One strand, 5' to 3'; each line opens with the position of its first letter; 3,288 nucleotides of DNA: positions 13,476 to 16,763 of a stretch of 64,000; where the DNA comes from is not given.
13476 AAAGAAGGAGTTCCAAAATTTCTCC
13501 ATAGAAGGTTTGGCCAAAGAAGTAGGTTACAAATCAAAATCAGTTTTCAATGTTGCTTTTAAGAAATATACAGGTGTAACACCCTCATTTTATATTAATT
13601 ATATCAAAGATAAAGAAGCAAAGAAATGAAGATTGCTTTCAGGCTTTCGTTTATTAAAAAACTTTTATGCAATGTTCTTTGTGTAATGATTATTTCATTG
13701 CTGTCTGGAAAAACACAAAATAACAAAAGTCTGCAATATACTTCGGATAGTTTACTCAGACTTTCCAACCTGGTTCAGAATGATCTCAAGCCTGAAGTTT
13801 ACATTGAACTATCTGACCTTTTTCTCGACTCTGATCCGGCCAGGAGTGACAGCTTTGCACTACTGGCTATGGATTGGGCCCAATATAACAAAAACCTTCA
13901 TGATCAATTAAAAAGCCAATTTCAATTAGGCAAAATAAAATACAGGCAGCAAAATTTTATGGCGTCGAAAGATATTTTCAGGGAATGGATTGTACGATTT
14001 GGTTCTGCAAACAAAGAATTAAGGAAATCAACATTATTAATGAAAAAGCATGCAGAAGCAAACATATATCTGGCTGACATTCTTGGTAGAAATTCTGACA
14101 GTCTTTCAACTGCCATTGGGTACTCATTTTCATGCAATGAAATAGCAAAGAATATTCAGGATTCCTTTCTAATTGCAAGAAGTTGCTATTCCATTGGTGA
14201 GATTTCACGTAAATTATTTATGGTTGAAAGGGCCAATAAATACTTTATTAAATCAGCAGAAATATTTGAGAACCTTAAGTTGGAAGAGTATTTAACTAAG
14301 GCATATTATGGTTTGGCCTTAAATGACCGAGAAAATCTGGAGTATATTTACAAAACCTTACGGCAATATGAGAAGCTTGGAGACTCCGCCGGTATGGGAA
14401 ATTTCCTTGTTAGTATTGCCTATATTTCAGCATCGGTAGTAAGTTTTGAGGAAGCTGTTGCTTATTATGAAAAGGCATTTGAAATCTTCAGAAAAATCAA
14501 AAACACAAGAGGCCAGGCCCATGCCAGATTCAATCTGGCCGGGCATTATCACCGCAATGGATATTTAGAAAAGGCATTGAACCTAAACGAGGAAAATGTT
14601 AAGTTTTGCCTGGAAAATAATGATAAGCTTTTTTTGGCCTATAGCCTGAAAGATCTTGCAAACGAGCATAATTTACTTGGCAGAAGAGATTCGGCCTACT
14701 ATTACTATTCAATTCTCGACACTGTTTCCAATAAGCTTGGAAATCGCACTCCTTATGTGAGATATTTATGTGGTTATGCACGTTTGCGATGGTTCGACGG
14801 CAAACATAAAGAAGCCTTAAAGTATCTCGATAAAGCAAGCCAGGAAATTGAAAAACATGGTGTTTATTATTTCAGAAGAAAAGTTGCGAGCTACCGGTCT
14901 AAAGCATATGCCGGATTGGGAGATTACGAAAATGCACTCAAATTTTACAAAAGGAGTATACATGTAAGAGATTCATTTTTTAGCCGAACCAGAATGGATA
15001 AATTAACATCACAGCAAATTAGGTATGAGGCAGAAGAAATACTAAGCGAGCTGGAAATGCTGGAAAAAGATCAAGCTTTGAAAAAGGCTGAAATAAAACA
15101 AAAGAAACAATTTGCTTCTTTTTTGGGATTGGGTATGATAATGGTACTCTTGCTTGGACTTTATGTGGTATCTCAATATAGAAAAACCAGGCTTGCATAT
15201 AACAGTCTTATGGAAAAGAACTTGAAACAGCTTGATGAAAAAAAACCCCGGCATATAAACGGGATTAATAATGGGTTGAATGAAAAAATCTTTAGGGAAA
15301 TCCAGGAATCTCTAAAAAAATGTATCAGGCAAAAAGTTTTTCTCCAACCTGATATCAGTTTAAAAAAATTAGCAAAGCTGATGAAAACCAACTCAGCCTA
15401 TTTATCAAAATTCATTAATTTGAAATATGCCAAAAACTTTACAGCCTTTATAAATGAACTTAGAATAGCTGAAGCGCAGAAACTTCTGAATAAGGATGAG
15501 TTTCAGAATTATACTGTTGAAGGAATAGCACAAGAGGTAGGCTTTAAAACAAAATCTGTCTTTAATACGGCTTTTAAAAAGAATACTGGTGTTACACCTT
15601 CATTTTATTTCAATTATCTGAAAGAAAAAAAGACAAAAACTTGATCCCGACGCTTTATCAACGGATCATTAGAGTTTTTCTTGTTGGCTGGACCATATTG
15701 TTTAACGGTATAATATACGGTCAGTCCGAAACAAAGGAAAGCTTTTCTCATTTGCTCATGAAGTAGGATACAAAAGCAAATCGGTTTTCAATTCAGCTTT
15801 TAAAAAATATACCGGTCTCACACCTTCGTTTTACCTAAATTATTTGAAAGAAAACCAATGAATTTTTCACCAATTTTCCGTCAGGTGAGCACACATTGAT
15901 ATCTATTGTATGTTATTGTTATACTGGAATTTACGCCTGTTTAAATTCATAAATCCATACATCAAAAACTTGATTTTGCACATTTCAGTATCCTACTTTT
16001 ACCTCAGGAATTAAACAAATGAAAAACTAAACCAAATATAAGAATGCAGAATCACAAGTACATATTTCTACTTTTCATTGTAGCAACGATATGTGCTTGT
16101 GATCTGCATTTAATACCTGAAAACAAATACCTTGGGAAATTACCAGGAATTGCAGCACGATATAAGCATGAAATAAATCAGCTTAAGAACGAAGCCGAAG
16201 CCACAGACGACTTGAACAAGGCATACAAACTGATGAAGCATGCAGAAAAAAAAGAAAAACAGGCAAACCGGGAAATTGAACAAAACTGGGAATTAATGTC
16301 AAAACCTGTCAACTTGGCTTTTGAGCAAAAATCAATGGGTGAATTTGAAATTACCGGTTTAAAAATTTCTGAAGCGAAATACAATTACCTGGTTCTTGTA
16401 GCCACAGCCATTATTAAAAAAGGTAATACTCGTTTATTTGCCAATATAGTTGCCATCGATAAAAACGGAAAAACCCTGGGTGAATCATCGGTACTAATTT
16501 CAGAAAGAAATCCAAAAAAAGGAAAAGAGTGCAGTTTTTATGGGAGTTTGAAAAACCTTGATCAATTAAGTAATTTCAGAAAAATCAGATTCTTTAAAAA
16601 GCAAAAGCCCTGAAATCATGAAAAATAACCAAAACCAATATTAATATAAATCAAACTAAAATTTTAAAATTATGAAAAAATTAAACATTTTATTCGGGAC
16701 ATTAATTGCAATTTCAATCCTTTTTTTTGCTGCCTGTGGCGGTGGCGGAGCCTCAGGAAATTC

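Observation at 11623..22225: Candidate undescribed envelope module A: paired TPR-TM-AraC sensors plus lipoproteins, an Ig-repeat protein, a 4-TM protein and CsgG-like proteins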

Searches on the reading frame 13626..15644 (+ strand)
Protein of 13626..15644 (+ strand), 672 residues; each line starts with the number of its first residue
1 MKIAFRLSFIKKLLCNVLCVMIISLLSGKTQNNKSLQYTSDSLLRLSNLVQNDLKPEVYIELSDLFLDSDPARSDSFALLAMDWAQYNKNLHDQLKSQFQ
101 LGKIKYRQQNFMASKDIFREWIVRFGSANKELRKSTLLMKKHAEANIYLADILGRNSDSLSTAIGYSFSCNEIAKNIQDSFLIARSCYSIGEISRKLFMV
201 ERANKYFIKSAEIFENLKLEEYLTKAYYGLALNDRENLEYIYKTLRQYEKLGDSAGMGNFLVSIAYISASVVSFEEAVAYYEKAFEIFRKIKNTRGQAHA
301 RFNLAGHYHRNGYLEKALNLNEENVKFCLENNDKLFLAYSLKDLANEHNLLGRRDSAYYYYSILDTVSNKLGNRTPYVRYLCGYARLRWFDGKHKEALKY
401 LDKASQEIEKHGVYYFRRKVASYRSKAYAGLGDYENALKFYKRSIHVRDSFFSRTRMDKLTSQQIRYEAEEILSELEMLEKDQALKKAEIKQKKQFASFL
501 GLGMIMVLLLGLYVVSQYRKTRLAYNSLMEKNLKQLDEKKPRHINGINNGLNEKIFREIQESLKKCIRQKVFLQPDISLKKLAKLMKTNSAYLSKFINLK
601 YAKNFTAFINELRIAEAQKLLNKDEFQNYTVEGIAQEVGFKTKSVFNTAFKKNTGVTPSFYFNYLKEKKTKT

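Call 4: search_protein_families(library=pfam, proteins=[window:13626-15644:+], max_evalue=0.1)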
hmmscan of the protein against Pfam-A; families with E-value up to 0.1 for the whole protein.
window:13626-15644:+ (672 aa): 11 families
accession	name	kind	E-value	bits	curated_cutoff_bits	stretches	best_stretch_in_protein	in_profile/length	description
PF12833.13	HTH_18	-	1.7e-13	51.1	33.6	1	582-662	1-78/80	Helix-turn-helix domain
PF13424.12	TPR_12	-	3.4e-13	50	30.1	3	274-323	19-70/77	Tetratricopeptide repeat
PF13181.12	TPR_8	-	4.5e-08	33.1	25.7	0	425-445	8-28/34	Tetratricopeptide repeat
PF00165.29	HTH_AraC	-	3.2e-05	24.4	26.6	1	627-661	7-40/42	Bacterial regulatory helix-turn-helix proteins, AraC family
PF07719.23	TPR_2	-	8.8e-05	22.8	27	1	422-445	5-28/34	Tetratricopeptide repeat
PF13428.12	TPR_14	-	0.0011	19.9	23.5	0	384-406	7-29/44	Tetratricopeptide repeat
PF17874.7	TPR_MalT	-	0.0019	18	45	1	264-467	7-211/336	MalT-like TPR region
PF04212.24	MIT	-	0.0024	18.3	30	0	432-480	18-65/66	MIT (microtubule interacting and transport) domain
PF00515.34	TPR_1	-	0.0061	16.8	27.8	1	427-447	10-30/34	Tetratricopeptide repeat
PF13176.12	TPR_7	-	0.0073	16.8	27.9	0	427-445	8-26/36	Tetratricopeptide repeat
PF13432.12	TPR_16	-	0.052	14.5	32.7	0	274-318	13-51/65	Tetratricopeptide repeat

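Call 14: search_protein_families(library=ncbifam, proteins=[window:13626-15644:+], max_evalue=0.1)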
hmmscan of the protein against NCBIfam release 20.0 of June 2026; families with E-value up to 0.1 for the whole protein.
window:13626-15644:+ (672 aa): 24 families
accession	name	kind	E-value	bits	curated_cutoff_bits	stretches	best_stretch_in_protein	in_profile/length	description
NF053520.1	HK_Porph_FimS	equivalog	2.6e-17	62.3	600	2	274-546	140-400/618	sensor histidine kinase FimS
NF007633.0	PRK10296.1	equivalog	5.3e-10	39.3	264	1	557-667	168-277/280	transcriptional regulator ChbR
NF047455.1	TF_Staph_AryK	equivalog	9.7e-10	37.3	850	1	573-669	170-263/759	transcriptional regulator AryK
NF049932.1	TranspRegBtr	equivalog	3.4e-09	35.8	900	1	575-664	179-265/531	bacillibactin transport transcriptional regulator Btr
NF047788.1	TransRegPocR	equivalog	1e-08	34.8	500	1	558-668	186-294/296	transcriptional regulator PocR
NF007860.0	PRK10572.1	equivalog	7.8e-07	28.2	208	1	573-669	196-289/292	arabinose operon transcriptional regulator AraC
TIGR04094.1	adjacent_YSIRK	equivalog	5.6e-06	25.6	200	1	573-661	298-382/383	YSIRK-targeted surface antigen transcriptional regulator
NF007243.0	PRK09685.1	equivalog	6.8e-06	25.7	199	1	524-661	177-298/303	transcriptional regulator FeaR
NF041717.1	HaaA_phane_TPR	equivalog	1.2e-05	23.7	1125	1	238-358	572-692/882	cyclophane-containing RiPP biosynthesis TPR protein HaaT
NF006902.0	PRK09393.1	equivalog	2.7e-05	23.5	425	1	573-667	233-324/327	transcriptional regulator FtrA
NF053617.1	SARPRegAfsRStmc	equivalog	4.4e-05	21.6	1430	2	265-338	783-856/986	SARP-family global regulator AfsR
NF052534.1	RzbtTranRegRhrA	equivalog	8.5e-05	21.9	500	1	543-659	192-305/312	rhizobactin biosynthesis transcriptional regulator RhrA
NF047558.1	TPR_END_plus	domain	0.00011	22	32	0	425-453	6-34/56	TPR end-of-group domain-containing protein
NF053720.1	NsdA_fam_reg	subfamily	0.00018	21.1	75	0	370-439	233-302/432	NsdA family TPR-like regulatory protein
NF007693.0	PRK10371.1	equivalog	0.00032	20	253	1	577-670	215-305/309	transcriptional regulator MelR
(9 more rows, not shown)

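Call 15: search_protein_families(library=padloc, proteins=[window:13626-15644:+], max_evalue=0.1)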
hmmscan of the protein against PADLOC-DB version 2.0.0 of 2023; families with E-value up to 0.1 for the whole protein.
window:13626-15644:+ (672 aa): 1 family
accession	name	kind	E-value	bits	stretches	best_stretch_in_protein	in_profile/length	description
PDLC01169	TPR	-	1.9e-10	38.6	1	236-325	127-215/252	TPR repeats containing protein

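Call 37: find_related_loci(query=A2, collection=genome_contigs, flank=10000)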
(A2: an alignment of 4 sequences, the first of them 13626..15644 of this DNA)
Query A2 (672 aa) in genome_contigs; peptide patterns used: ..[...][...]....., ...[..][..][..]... (x = any residue, [..] = any of these).
118 stretches matched a pattern; 49 encode a relative of the query (tblastn E <= 1e-3); 46 distinct loci.
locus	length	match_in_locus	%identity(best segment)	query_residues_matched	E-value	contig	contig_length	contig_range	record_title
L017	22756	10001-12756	39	12-671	2e-131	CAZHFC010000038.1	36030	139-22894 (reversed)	MAG TPA_asm: uncultured Bacteroidales bacterium isolate SRP241341_co1_62 genome assembly, contig: NODE_1386_length_36030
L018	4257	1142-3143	49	15-669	4e-60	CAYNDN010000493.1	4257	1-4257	MAG TPA_asm: uncultured Lentimicrobiaceae bacterium isolate SRP141376_co3_49 genome assembly, contig: NODE_51868_length_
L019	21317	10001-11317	26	274-665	6e-22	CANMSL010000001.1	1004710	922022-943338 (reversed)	uncultured Aquimarina sp. isolate 2-926.fasta genome assembly, contig: NODE_1, whole genome shotgun sequence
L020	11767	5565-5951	44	533-659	5e-22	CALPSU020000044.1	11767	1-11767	MAG: Chryseobacterium gleum isolate HRS-ES4-bin-111 genome assembly, contig: HRS-ES4-C2158, whole genome shotgun sequenc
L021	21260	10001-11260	25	172-662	9e-22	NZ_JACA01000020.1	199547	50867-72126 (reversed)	Aquimarina macrocephali JAMB N27 contig20_scaffold9, whole genome shotgun sequence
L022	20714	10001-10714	33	428-672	1e-21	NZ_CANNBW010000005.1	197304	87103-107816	Uncultured Tenacibaculum sp. isolate 4-641-3Z.fasta NODE_5, whole genome shotgun sequence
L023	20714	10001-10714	32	428-672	2e-21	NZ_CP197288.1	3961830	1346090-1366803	Tenacibaculum sp. ZS6-P6 chromosome, complete genome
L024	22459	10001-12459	30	428-671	3e-21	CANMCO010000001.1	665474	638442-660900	uncultured Aquimarina sp. isolate 17.fasta genome assembly, contig: NODE_1, whole genome shotgun sequence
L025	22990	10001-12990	24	157-668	1e-21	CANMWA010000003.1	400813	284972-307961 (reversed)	uncultured Aquimarina sp. isolate YR205-23-3Z.fasta genome assembly, contig: NODE_3, whole genome shotgun sequence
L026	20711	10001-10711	31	432-669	6e-21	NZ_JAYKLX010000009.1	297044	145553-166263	Aquimarina gracilis strain PSC32 contig9, whole genome shotgun sequence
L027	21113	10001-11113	27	344-669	9e-21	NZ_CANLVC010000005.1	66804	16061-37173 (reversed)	Aquimarina algiphila isolate 2-91_1.fasta NODE_16, whole genome shotgun sequence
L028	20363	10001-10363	40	551-670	1e-20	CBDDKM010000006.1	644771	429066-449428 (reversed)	MAG: Parvicellaceae bacterium isolate 2f2d11d2-0c83-4b6d-90d6-ffcac063f1ac genome assembly, contig: contig_6, whole geno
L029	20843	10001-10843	29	381-668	4e-20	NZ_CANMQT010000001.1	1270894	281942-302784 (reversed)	Uncultured Aquimarina sp. isolate 2-563A-J.fasta NODE_1, whole genome shotgun sequence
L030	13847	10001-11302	26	233-668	5e-20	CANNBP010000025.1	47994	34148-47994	uncultured Aquimarina sp. isolate 187-3Z.fasta genome assembly, contig: NODE_25, whole genome shotgun sequence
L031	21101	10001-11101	27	323-661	6e-20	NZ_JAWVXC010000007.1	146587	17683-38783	MAG: Lutibacter sp. isolate HN12.bin.11 k141_1257208_length_146587_cov_164.0230, whole genome shotgun sequence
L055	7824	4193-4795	32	466-666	2e-14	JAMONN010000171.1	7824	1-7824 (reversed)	MAG: Flavobacteriaceae bacterium isolate 4281-140_metabat2_scaf2bin.048 4281-140_scaffold_3636_c1, whole genome shotgun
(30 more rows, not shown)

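Call 41: search_protein_families(library=pfam, proteins=[L017:13431-14630:+, L017:16419-17837:+, L017:17842-18318:+, L017:18977-21118:+, L017:6105-8111:+, L017:5016-6041:-, L017:3593-5056:-, L017:1591-3591:-, L018:3299-3889:+], max_evalue=0.01)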
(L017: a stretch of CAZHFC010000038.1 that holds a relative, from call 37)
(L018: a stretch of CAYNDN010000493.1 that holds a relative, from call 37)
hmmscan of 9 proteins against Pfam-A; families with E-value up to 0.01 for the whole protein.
L017:13431-14630:+ (399 aa): 1 family
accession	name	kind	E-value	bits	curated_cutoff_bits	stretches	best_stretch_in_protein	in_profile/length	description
PF09851.14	SHOCT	-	0.0056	16.8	27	1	163-176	9-22/28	Short C-terminal domain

L017:16419-17837:+ (472 aa): 6 families
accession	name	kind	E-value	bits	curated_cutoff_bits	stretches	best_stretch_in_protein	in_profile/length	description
PF11066.14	DUF2867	-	1.5e-33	116.6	27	1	332-466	7-142/142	Protein of unknown function (DUF2867)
PF01370.27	Epimerase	-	7.5e-08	32.5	20.9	1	3-86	1-86/240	NAD dependent epimerase/dehydratase family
PF13460.12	NAD_binding_10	-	5e-07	30.2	27.2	1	7-114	1-100/184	NAD(P)H-binding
PF05368.20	NmrA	-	7.1e-05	23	27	1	2-109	4-104/298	NmrA-like family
PF16363.11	GDP_Man_Dehyd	-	0.0012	18.8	27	1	4-39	1-36/332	GDP-mannose 4,6 dehydratase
PF07993.18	NAD_binding_4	-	0.0043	16.7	20.1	1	5-36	1-35/258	Male sterility protein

L017:17842-18318:+ (158 aa): 2 families
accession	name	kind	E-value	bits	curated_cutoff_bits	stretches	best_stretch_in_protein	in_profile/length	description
PF10604.15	Polyketide_cyc2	-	0.0003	21.5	27.4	1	5-141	3-131/142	Polyketide cyclase / dehydrase and lipid transport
PF03364.25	Polyketide_cyc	-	0.00092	19.9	23.4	1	12-130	1-113/126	Polyketide cyclase / dehydrase and lipid transport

L017:18977-21118:+ (713 aa): 5 families
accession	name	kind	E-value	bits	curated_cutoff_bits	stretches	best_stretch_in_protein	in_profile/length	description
PF14870.12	PSII_BNR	-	4.1e-49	167.9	27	5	434-558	21-147/303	Photosynthesis system II assembly factor YCF48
PF02012.26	BNR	-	2.1e-12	45.5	27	0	539-549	1-11/12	BNR/Asp-box repeat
PF15902.12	Sortilin-Vps10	-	2.6e-12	46.7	33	0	70-171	2-117/446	Sortilin, neurotensin receptor 3,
PF18962.6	Por_Secre_tail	-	1.6e-11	44.8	27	1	638-702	1-65/75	Secretion system C-terminal sorting domain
PF11589.14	DUF3244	-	0.00017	21.9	25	1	655-703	38-87/96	Domain of unknown function (DUF3244)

L017:6105-8111:+ (668 aa): 2 families
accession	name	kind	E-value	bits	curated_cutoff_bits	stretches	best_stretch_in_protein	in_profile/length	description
PF00474.23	SSF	-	5.1e-67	227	22.8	1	162-586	1-404/406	Sodium:solute symporter family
PF17647.6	DUF5518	-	0.00023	21.7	27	1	527-622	3-96/116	Family of unknown function (DUF5518)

L017:5016-6041:- (341 aa): 2 families
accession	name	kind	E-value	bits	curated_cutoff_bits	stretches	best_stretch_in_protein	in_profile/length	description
PF14717.12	DUF4465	-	4.3e-50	170.9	25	1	66-249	2-176/176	Domain of unknown function (DUF4465)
PF18962.6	Por_Secre_tail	-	6e-12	46.1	27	1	270-340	1-75/75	Secretion system C-terminal sorting domain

L017:3593-5056:- (487 aa): 2 families
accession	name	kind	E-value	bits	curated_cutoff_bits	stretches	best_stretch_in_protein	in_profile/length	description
PF18962.6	Por_Secre_tail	-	1.8e-07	31.8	27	1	418-481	1-70/75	Secretion system C-terminal sorting domain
PF02368.24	Big_2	-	0.0028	18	22.8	1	354-385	34-66/79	Bacterial Ig-like domain (group 2)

L017:1591-3591:- (666 aa): 2 families
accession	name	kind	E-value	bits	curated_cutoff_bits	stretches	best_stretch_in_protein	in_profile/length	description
PF00593.30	TonB_dep_Rec_b-barrel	-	6.5e-32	112.4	27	1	248-640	38-436/436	TonB dependent receptor-like, beta-barrel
PF07715.20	Plug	-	6.7e-11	43.1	23.9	1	45-148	3-106/107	TonB-dependent Receptor Plug Domain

L018:3299-3889:+ (196 aa): 1 family
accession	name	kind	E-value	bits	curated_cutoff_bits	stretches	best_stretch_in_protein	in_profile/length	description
PF19489.4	SLT_4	-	0.0038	17.3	27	1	11-58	3-50/184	Transglycosylase SLT domain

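Call 62: search_protein_families(library=phrogs, proteins=[L017:13431-14630:+], max_evalue=0.01)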
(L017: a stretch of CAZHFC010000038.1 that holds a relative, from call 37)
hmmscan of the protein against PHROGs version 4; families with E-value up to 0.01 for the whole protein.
L017:13431-14630:+ (399 aa): 1 family
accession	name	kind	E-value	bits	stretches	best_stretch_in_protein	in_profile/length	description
phrog_2996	-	unknown function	0.0047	18.1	0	162-179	21-38/54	-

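Call 111: search_protein_families(library=pfam, proteins=[L055:5132-6793:+, L055:2072-2932:+, L026:16201-17394:-, L055:4941-5108:+], max_evalue=0.001)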
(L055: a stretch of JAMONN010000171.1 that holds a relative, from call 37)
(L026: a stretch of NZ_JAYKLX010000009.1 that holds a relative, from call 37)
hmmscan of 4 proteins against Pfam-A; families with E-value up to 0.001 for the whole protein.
L055:5132-6793:+ (553 aa): 1 family
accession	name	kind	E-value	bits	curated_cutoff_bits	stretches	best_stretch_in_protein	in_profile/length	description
PF00082.27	Peptidase_S8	-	1.9e-39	136.1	21.8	1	69-499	1-272/288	Subtilase family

L055:2072-2932:+ (286 aa): 1 family
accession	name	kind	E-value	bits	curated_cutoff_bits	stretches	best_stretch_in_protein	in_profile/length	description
PF14028.11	Lant_dehydr_C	-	2.9e-63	214.9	24.4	1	12-275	1-255/255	Lantibiotic biosynthesis dehydratase C-term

L026:16201-17394:- (397 aa): 1 family
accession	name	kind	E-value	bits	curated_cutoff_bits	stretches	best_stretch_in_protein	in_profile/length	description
PF05147.19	LANC_like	-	2.8e-24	85.8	23.2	1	31-393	12-348/350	Lanthionine synthetase C-like protein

L055:4941-5108:+ (55 aa): 0 families

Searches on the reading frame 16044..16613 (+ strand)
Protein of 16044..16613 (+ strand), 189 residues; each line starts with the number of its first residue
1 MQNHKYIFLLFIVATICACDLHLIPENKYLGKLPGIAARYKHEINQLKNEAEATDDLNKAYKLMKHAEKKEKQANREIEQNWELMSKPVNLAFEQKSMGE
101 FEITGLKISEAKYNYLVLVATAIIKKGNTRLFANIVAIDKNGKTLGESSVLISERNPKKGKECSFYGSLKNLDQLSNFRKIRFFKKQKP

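Call 4: search_protein_families(library=pfam, proteins=[window:16044-16613:+], max_evalue=0.1)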
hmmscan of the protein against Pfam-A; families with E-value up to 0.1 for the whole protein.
window:16044-16613:+ (189 aa): 0 families

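Call 14: search_protein_families(library=ncbifam, proteins=[window:16044-16613:+], max_evalue=0.1)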
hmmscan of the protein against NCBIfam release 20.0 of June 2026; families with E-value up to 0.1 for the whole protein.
window:16044-16613:+ (189 aa): 0 families

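Call 15: search_protein_families(library=padloc, proteins=[window:16044-16613:+], max_evalue=0.1)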
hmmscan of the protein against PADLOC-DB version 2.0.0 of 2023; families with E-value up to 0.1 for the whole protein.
window:16044-16613:+ (189 aa): 1 family
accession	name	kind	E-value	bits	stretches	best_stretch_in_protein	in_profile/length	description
PDLC01084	C3a178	-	0.0013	17.2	1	98-142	10-52/90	putative invertase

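Call 62: search_protein_families(library=phrogs, proteins=[window:16044-16613:+], max_evalue=0.01)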
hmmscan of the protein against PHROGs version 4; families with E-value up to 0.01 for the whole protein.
window:16044-16613:+ (189 aa): 0 families

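Call 88: search_solved_structures(query=window:16044-16613:+, max_evalue=5)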
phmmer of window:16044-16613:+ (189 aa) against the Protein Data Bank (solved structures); distinct sequences matched with E-value up to 5: 0.
